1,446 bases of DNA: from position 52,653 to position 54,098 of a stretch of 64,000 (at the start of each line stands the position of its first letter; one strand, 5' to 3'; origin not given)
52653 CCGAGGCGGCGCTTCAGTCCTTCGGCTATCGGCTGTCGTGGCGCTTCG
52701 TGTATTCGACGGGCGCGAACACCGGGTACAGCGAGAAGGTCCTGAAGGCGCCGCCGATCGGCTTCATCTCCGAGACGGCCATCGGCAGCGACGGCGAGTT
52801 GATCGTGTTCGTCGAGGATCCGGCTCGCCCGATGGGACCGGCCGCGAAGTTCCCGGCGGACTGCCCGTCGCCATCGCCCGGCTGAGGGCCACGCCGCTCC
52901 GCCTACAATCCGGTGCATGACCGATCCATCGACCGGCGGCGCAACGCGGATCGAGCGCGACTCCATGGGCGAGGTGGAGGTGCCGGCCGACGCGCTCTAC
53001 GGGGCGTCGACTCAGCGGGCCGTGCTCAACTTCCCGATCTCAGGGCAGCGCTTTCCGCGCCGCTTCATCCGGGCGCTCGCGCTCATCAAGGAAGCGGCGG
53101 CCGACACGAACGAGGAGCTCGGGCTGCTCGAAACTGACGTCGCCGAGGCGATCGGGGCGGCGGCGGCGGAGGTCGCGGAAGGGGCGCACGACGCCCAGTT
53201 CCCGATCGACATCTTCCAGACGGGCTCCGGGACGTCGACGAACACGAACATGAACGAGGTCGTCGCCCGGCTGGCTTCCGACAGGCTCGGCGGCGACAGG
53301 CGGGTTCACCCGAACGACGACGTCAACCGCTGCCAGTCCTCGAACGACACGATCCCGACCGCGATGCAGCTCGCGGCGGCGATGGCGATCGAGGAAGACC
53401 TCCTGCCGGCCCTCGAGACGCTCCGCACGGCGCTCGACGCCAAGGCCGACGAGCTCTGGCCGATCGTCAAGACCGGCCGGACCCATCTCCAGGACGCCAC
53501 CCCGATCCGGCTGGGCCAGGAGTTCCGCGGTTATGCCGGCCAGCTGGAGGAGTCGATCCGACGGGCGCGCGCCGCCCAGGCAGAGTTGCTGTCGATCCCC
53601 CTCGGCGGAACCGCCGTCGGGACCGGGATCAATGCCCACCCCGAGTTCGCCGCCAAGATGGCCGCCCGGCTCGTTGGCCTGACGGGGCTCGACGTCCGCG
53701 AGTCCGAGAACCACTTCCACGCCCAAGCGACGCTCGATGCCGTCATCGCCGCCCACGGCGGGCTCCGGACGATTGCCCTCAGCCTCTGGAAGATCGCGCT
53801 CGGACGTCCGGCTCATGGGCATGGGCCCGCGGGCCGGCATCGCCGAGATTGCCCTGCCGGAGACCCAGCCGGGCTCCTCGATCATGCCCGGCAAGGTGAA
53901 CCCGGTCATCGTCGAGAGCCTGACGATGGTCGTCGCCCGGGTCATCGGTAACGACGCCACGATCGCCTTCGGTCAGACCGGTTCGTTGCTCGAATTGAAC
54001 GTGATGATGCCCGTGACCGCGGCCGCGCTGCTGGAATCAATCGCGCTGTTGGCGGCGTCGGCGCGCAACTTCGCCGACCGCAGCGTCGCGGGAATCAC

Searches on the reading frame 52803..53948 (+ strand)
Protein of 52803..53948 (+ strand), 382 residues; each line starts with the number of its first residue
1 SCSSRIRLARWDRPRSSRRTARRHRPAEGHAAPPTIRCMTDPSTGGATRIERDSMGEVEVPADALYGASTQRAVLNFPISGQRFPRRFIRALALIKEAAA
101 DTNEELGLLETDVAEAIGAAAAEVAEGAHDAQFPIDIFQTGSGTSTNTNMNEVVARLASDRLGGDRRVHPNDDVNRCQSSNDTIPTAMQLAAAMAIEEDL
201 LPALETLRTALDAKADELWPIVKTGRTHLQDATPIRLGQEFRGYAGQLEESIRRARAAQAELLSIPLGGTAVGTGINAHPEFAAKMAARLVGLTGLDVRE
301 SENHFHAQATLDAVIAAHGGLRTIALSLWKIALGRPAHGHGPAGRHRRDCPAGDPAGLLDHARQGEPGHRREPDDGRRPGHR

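Call 69: search_protein_families(library=pfam, max_evalue=0.00001, proteins=[window:52803-53948:+])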
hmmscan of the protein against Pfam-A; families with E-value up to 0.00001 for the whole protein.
window:52803-53948:+ (382 aa): 1 family
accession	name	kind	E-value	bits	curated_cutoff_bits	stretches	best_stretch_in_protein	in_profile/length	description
PF00206.25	Lyase_1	-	6.7e-72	243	27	1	56-333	1-264/312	Lyase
